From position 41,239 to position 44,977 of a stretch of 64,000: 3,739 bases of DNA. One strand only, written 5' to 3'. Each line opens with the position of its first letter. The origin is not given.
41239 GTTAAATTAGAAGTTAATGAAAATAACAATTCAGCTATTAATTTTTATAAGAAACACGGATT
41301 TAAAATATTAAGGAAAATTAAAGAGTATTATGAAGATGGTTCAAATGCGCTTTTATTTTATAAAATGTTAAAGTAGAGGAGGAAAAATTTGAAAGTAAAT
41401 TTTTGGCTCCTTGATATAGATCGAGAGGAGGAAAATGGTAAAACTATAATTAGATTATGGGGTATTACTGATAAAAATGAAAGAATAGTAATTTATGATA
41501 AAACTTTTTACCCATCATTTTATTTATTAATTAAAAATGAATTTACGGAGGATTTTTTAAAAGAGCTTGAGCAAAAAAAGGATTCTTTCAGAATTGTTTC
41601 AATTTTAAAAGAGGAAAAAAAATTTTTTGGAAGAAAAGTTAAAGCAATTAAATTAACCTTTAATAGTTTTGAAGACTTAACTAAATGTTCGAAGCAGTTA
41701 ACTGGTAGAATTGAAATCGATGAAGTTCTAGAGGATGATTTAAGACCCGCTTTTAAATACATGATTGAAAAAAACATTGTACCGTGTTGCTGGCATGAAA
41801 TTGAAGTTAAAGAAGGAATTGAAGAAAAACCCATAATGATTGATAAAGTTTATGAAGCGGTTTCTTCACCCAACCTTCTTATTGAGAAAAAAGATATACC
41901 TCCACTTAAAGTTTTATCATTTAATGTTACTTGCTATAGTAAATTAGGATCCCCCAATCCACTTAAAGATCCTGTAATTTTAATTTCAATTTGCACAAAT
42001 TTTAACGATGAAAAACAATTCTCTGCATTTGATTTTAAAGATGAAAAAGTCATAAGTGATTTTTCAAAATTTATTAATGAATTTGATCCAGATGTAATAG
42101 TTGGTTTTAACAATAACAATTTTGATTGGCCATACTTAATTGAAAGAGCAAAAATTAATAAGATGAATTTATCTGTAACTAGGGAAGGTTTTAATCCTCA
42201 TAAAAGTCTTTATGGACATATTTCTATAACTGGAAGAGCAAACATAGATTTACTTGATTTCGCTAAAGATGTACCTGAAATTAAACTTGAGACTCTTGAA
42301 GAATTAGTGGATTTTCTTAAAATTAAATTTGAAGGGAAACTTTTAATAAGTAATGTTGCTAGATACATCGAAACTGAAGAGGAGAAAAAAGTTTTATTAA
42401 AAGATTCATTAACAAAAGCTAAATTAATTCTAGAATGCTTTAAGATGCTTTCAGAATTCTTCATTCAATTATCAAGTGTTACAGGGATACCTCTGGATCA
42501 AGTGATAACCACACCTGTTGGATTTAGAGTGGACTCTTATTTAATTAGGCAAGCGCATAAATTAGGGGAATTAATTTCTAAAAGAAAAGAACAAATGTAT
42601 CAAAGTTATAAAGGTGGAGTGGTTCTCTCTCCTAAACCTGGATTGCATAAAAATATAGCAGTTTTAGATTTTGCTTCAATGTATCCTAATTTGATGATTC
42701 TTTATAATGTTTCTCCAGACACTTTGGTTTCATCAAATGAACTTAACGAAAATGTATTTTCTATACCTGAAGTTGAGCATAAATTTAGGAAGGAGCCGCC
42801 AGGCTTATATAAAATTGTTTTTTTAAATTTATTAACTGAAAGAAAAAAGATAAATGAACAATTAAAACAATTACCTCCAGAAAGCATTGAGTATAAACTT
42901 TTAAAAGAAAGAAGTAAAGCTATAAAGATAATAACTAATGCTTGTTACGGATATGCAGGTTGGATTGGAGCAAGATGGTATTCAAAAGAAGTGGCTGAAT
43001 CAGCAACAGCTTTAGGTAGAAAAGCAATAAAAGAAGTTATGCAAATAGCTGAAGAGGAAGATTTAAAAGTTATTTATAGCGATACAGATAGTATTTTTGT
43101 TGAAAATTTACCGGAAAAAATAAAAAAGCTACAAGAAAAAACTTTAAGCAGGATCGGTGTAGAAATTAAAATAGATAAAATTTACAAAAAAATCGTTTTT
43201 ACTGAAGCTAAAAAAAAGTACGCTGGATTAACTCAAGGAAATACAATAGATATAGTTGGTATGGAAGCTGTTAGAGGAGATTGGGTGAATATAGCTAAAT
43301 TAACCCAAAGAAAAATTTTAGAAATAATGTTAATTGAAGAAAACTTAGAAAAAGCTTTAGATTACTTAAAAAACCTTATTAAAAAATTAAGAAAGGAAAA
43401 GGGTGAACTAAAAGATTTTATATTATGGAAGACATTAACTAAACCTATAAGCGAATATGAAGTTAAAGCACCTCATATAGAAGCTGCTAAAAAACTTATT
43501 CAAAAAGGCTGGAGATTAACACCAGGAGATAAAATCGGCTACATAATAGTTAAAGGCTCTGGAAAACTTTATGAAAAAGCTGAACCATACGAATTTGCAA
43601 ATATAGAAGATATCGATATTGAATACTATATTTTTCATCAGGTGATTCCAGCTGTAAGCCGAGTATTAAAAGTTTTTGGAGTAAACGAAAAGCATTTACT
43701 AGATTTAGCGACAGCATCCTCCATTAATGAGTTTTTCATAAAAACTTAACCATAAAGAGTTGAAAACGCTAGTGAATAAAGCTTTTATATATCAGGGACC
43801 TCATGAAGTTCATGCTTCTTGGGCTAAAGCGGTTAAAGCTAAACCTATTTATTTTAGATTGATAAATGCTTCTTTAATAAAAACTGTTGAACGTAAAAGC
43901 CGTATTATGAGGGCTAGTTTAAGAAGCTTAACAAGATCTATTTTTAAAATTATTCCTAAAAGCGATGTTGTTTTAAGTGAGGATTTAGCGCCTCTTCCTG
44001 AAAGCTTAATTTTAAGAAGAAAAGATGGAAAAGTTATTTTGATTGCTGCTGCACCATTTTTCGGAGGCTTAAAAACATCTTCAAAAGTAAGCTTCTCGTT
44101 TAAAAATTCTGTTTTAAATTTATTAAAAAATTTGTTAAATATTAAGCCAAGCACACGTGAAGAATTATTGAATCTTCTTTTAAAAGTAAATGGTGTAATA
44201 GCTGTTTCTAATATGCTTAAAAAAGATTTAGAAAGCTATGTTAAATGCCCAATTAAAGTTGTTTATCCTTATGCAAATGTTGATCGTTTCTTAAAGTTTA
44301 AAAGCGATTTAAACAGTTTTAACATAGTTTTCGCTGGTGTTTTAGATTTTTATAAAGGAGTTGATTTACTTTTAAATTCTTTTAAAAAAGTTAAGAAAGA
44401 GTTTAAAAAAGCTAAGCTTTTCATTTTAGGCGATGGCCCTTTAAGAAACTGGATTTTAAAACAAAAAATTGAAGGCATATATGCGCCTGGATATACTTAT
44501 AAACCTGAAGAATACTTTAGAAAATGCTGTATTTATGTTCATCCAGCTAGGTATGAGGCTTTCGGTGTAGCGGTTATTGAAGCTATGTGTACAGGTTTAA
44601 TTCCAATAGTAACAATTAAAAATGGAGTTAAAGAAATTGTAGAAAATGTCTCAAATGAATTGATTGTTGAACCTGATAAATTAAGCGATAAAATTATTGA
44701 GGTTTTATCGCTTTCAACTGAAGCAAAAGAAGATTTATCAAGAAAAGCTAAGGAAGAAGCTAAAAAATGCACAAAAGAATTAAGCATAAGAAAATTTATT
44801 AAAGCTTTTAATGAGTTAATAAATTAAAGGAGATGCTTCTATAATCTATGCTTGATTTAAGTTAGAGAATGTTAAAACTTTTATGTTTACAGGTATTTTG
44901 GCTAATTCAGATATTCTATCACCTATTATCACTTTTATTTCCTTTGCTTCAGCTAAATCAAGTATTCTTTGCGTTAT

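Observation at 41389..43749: Family-B DNA polymerase with intact polymerase motifs but a degenerate Exo I site (DxE replaced by NVT)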

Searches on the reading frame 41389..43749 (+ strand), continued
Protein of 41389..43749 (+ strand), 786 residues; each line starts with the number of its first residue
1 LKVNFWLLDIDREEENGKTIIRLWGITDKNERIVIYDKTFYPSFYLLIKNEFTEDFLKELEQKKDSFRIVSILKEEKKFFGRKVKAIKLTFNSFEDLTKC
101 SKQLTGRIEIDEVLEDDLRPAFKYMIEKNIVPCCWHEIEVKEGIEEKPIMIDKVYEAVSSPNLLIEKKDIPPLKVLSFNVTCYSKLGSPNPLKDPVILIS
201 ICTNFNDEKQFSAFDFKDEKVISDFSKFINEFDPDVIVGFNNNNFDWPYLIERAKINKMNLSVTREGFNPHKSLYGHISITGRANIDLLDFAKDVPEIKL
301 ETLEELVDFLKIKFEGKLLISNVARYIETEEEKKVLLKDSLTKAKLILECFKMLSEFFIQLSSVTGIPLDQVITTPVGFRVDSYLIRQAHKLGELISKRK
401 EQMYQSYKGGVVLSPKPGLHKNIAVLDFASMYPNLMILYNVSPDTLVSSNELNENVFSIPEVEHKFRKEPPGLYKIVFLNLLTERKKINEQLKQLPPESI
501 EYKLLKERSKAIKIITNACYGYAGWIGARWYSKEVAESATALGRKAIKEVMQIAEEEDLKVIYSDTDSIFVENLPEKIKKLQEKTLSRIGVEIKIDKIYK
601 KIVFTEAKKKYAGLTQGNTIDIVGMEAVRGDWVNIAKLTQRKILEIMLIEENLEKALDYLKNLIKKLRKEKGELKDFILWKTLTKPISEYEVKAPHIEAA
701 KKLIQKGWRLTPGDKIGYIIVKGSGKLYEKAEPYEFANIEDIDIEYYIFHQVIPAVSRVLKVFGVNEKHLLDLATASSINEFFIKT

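Call 65: search_protein_families(library=ncbifam, proteins=[P0009, P0037, P0122, P0124, P0126, P0132, P0133, P0121, P0125, P0129], max_evalue=1e-10)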
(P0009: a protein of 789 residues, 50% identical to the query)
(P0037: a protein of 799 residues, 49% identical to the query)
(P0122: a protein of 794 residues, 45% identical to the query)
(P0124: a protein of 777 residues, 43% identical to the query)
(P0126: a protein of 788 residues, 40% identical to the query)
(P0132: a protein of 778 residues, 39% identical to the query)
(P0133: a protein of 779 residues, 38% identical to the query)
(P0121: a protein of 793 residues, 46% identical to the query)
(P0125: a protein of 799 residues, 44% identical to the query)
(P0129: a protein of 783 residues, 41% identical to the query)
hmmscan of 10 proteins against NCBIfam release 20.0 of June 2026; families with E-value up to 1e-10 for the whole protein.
P0009 (789 aa): 9 families
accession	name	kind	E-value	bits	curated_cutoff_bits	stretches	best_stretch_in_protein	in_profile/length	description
TIGR00592.1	pol2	superfamily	3.6e-65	220.7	239.95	1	210-766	579-1176/1176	DNA polymerase (pol2)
NF004417.0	PRK05761.1-3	equivalog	2.4e-64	217.7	780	1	411-778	485-854/858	DNA-directed DNA polymerase I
NF004421.0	PRK05762.1-2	equivalog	1.9e-62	211.7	570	1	7-775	11-787/795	DNA polymerase II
NF004419.0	PRK05761.1-5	equivalog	9.3e-58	195.9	1285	1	411-780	552-925/932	DNA-directed DNA polymerase I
NF004415.0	PRK05761.1-1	equivalog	6.1e-47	160.1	1289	1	411-774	494-863/883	DNA-directed DNA polymerase I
NF004422.0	PRK05762.1-4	equivalog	1e-38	133.2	1103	1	114-768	104-774/789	DNA polymerase II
NF004416.0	PRK05761.1-2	equivalog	1.8e-37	129.1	516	1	393-753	291-635/665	type B DNA-directed DNA polymerase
NF004420.0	PRK05762.1-1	equivalog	2.1e-30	106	1435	2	89-578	79-553/783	DNA polymerase II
NF004418.0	PRK05761.1-4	subfamily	1.2e-29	103.1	692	1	410-769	322-694/717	type B DNA-directed DNA polymerase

P0037 (799 aa): 9 families
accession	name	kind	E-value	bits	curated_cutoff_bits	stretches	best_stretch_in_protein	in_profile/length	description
TIGR00592.1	pol2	superfamily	4.3e-70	237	239.95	1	411-768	799-1176/1176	DNA polymerase (pol2)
NF004419.0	PRK05761.1-5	equivalog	1.8e-67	228.1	1285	1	411-777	551-920/932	DNA-directed DNA polymerase I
NF004417.0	PRK05761.1-3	equivalog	4.3e-67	226.8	780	1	220-779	283-853/858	DNA-directed DNA polymerase I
NF004421.0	PRK05762.1-2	equivalog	5.1e-67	226.8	570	1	14-776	18-786/795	DNA polymerase II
NF004415.0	PRK05761.1-1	equivalog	1.6e-52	178.6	1289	1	411-777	493-864/883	DNA-directed DNA polymerase I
NF004418.0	PRK05761.1-4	subfamily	9.5e-41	139.8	692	1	355-775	257-698/717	type B DNA-directed DNA polymerase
NF004422.0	PRK05762.1-4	equivalog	2.6e-39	135.2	1103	1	78-768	72-772/789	DNA polymerase II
NF004416.0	PRK05761.1-2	equivalog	2.4e-34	118.8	516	1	402-729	299-614/665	type B DNA-directed DNA polymerase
NF004420.0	PRK05762.1-1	equivalog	2.2e-33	115.9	1435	1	76-596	68-569/783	DNA polymerase II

P0122 (794 aa): 9 families
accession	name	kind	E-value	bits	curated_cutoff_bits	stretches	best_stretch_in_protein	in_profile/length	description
NF004421.0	PRK05762.1-2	equivalog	1.3e-75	255.2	570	2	7-586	11-573/795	DNA polymerase II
TIGR00592.1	pol2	superfamily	1.7e-72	245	239.95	1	232-765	601-1176/1176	DNA polymerase (pol2)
NF004419.0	PRK05761.1-5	equivalog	4.9e-69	233.3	1285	1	406-782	549-928/932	DNA-directed DNA polymerase I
NF004417.0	PRK05761.1-3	equivalog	8.2e-66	222.6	780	1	333-776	392-853/858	DNA-directed DNA polymerase I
NF004415.0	PRK05761.1-1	equivalog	1.3e-50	172.2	1289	1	408-785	493-875/883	DNA-directed DNA polymerase I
NF004422.0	PRK05762.1-4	equivalog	1.2e-47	162.8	1103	1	8-776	10-783/789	DNA polymerase II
NF004420.0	PRK05762.1-1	equivalog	1.5e-40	139.7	1435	2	72-584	66-560/783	DNA polymerase II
NF004416.0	PRK05761.1-2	equivalog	1.4e-38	132.7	516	1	409-753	318-636/665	type B DNA-directed DNA polymerase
NF004418.0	PRK05761.1-4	subfamily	1.6e-31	109.3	692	1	410-778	324-707/717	type B DNA-directed DNA polymerase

P0124 (777 aa): 9 families
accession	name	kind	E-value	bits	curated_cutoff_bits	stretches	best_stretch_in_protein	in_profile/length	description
NF004417.0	PRK05761.1-3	equivalog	1.3e-68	231.8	780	1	410-770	485-846/858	DNA-directed DNA polymerase I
TIGR00592.1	pol2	superfamily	8.3e-68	229.4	239.95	1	409-766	799-1176/1176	DNA polymerase (pol2)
NF004419.0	PRK05761.1-5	equivalog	2.5e-67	227.6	1285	1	409-773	551-918/932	DNA-directed DNA polymerase I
NF004421.0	PRK05762.1-2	equivalog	6.5e-66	223.2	570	2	6-581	10-567/795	DNA polymerase II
NF004415.0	PRK05761.1-1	equivalog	1.1e-47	162.5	1289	1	409-774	493-863/883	DNA-directed DNA polymerase I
NF004422.0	PRK05762.1-4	equivalog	4.8e-42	144.3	1103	1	357-768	352-774/789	DNA polymerase II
NF004418.0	PRK05761.1-4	subfamily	2.3e-40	138.5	692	1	410-765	323-690/717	type B DNA-directed DNA polymerase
NF004420.0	PRK05762.1-1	equivalog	2.2e-35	122.5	1435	1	360-766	351-766/783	DNA polymerase II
NF004416.0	PRK05761.1-2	equivalog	1.1e-30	106.7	516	1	364-752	263-634/665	type B DNA-directed DNA polymerase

P0126 (788 aa): 9 families
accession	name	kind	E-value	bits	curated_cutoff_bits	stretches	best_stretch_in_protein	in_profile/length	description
TIGR00592.1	pol2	superfamily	1.2e-73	248.8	239.95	1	407-762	798-1176/1176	DNA polymerase (pol2)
NF004419.0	PRK05761.1-5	equivalog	2.5e-63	214.4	1285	1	408-771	551-920/932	DNA-directed DNA polymerase I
NF004417.0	PRK05761.1-3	equivalog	3.7e-62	210.5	780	1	217-771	281-851/858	DNA-directed DNA polymerase I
NF004421.0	PRK05762.1-2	equivalog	1.8e-60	205.2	570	2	7-594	11-584/795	DNA polymerase II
NF004415.0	PRK05761.1-1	equivalog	3.4e-45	154.3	1289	1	408-724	493-822/883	DNA-directed DNA polymerase I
NF004416.0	PRK05761.1-2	equivalog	5.1e-43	147.4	516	1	359-748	259-634/665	type B DNA-directed DNA polymerase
NF004422.0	PRK05762.1-4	equivalog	1e-40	139.9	1103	1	217-772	203-782/789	DNA polymerase II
NF004418.0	PRK05761.1-4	subfamily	2.5e-33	115.3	692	1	342-783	247-712/717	type B DNA-directed DNA polymerase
NF004420.0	PRK05762.1-1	equivalog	2e-29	102.9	1435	1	218-575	200-554/783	DNA polymerase II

P0132 (778 aa): 9 families
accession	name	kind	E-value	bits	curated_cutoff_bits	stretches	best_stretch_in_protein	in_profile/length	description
TIGR00592.1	pol2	superfamily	1.6e-72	245.1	239.95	1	401-756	798-1176/1176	DNA polymerase (pol2)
NF004421.0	PRK05762.1-2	equivalog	1.1e-60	205.8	570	1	87-766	81-788/795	DNA polymerase II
NF004417.0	PRK05761.1-3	equivalog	9.6e-58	195.9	780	1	401-765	483-851/858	DNA-directed DNA polymerase I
NF004419.0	PRK05761.1-5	equivalog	4.7e-54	183.7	1285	1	401-743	550-899/932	DNA-directed DNA polymerase I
NF004415.0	PRK05761.1-1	equivalog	5.9e-40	136.9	1289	1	402-767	493-866/883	DNA-directed DNA polymerase I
NF004416.0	PRK05761.1-2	equivalog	9.7e-39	133.3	516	1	393-743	308-635/665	type B DNA-directed DNA polymerase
NF004422.0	PRK05762.1-4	equivalog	2.6e-37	128.6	1103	1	213-759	203-775/789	DNA polymerase II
NF004418.0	PRK05761.1-4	subfamily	6.1e-35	120.6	692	1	403-764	323-699/717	type B DNA-directed DNA polymerase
NF004420.0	PRK05762.1-1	equivalog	2.8e-34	118.8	1435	1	111-755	100-765/783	DNA polymerase II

P0133 (779 aa): 9 families
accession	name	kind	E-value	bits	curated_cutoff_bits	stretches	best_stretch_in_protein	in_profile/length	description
TIGR00592.1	pol2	superfamily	2.7e-63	214.5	239.95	1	398-755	798-1176/1176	DNA polymerase (pol2)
NF004421.0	PRK05762.1-2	equivalog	1.5e-62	212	570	2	14-569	18-566/795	DNA polymerase II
NF004417.0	PRK05761.1-3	equivalog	2.1e-60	204.7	780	1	399-766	484-853/858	DNA-directed DNA polymerase I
NF004419.0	PRK05761.1-5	equivalog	3e-59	200.9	1285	1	399-764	551-920/932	DNA-directed DNA polymerase I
NF004422.0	PRK05762.1-4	equivalog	1.5e-46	159.2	1103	1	20-768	22-782/789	DNA polymerase II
NF004415.0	PRK05761.1-1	equivalog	4.3e-44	150.6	1289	1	392-765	489-865/883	DNA-directed DNA polymerase I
NF004416.0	PRK05761.1-2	equivalog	5.2e-33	114.4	516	1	351-716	260-614/665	type B DNA-directed DNA polymerase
NF004420.0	PRK05762.1-1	equivalog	7.9e-33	114.1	1435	1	109-757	102-768/783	DNA polymerase II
NF004418.0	PRK05761.1-4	subfamily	3.7e-30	104.8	692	1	401-768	324-704/717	type B DNA-directed DNA polymerase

P0121 (793 aa): 9 families
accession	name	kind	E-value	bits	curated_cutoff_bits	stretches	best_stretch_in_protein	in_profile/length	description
TIGR00592.1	pol2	superfamily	2.1e-81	274.4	239.95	1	217-768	585-1175/1176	DNA polymerase (pol2)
NF004421.0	PRK05762.1-2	equivalog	1.3e-78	265.2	570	2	19-588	23-572/795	DNA polymerase II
NF004417.0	PRK05761.1-3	equivalog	4e-76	256.7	780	1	7-732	40-811/858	DNA-directed DNA polymerase I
NF004419.0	PRK05761.1-5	equivalog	7.9e-67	226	1285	1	7-783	104-925/932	DNA-directed DNA polymerase I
NF004422.0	PRK05762.1-4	equivalog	9.2e-54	183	1103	2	20-581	22-558/789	DNA polymerase II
NF004415.0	PRK05761.1-1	equivalog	3.9e-50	170.6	1289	1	411-781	493-867/883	DNA-directed DNA polymerase I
NF004416.0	PRK05761.1-2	equivalog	4.5e-44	150.9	516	1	410-775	316-652/665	type B DNA-directed DNA polymerase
NF004420.0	PRK05762.1-1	equivalog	6.7e-42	144.1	1435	2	58-580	53-553/783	DNA polymerase II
NF004418.0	PRK05761.1-4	subfamily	2.2e-35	122.1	692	1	412-790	323-715/717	type B DNA-directed DNA polymerase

P0125 (799 aa): 9 families
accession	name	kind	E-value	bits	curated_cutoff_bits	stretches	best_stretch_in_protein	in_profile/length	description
TIGR00592.1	pol2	superfamily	1e-89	302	239.95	1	231-774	593-1175/1176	DNA polymerase (pol2)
NF004419.0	PRK05761.1-5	equivalog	3e-82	277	1285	1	416-793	549-929/932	DNA-directed DNA polymerase I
NF004417.0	PRK05761.1-3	equivalog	3.7e-79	266.7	780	1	9-787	40-854/858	DNA-directed DNA polymerase I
NF004421.0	PRK05762.1-2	equivalog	2.9e-70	237.5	570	2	99-598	88-575/795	DNA polymerase II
NF004415.0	PRK05761.1-1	equivalog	6.5e-58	196.4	1289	1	417-785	492-865/883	DNA-directed DNA polymerase I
NF004422.0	PRK05762.1-4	equivalog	1.8e-46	158.9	1103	2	200-591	178-561/789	DNA polymerase II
NF004420.0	PRK05762.1-1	equivalog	6.3e-37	127.6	1435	2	230-587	205-553/783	DNA polymerase II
NF004418.0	PRK05761.1-4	subfamily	2.4e-36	125.2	692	1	373-785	268-701/717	type B DNA-directed DNA polymerase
NF004416.0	PRK05761.1-2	equivalog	3e-36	125.1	516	1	486-762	364-635/665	type B DNA-directed DNA polymerase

P0129 (783 aa): 9 families
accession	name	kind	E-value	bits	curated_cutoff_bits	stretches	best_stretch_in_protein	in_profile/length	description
TIGR00592.1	pol2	superfamily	5.6e-89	299.6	239.95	1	210-761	582-1176/1176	DNA polymerase (pol2)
NF004421.0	PRK05762.1-2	equivalog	8.8e-76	255.8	570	1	6-772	10-789/795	DNA polymerase II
NF004419.0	PRK05761.1-5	equivalog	4.9e-67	226.6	1285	1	215-771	350-921/932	DNA-directed DNA polymerase I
NF004417.0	PRK05761.1-3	equivalog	1.4e-65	221.8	780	1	7-770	40-851/858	DNA-directed DNA polymerase I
NF004422.0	PRK05762.1-4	equivalog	4.9e-54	183.9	1103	1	114-764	104-775/789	DNA polymerase II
NF004415.0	PRK05761.1-1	equivalog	3.8e-50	170.7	1289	1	5-782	51-875/883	DNA-directed DNA polymerase I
NF004418.0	PRK05761.1-4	subfamily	7.7e-44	150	692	1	345-769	250-699/717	type B DNA-directed DNA polymerase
NF004420.0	PRK05762.1-1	equivalog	2.3e-41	142.3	1435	2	217-571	202-552/783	DNA polymerase II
NF004416.0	PRK05761.1-2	equivalog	4.5e-38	131.1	516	1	409-748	318-635/665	type B DNA-directed DNA polymerase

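Call 70: find_encoding_contigs(protein=P0123, flank=8000, max_places=3)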
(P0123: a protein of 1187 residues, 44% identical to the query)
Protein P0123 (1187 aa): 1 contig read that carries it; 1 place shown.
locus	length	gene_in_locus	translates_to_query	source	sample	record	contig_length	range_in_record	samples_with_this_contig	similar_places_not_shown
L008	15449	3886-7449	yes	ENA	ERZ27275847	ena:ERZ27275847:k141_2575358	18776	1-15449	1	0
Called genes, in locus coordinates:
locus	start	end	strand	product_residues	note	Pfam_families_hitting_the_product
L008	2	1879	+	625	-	?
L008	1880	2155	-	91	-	-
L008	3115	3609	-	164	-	-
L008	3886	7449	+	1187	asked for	PF03104:DNA_pol_B_exo1, PF00136:DNA_pol_B, PF01368:DHH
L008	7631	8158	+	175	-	PF00149:Metallophos, PF12850:Metallophos_2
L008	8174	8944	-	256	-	PF01555:N6_N4_Mtase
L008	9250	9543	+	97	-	-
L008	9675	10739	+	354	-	PF00528:BPD_transp_1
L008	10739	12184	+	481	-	PF00528:BPD_transp_1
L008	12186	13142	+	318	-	PF02463:SMC_N (weak), PF00005:ABC_tran, PF13304:AAA_21, PF08352:oligo_HPY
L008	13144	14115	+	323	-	PF00005:ABC_tran, PF08352:oligo_HPY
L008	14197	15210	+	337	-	-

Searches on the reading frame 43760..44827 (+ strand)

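Call 40: search_protein_families(library=pfam, proteins=[window:43760-44827:+], max_evalue=0.0001)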
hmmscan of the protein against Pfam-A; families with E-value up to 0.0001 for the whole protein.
window:43760-44827:+ (355 aa): 2 families
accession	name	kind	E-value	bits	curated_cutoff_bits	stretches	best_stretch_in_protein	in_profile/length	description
PF00534.26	Glycos_transf_1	-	2.8e-27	95.8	26.4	1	182-332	11-171/172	Glycosyl transferases group 1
PF13692.12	Glyco_trans_1_4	-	1.2e-23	84.4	27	1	188-316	3-140/142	Glycosyl transferases group 1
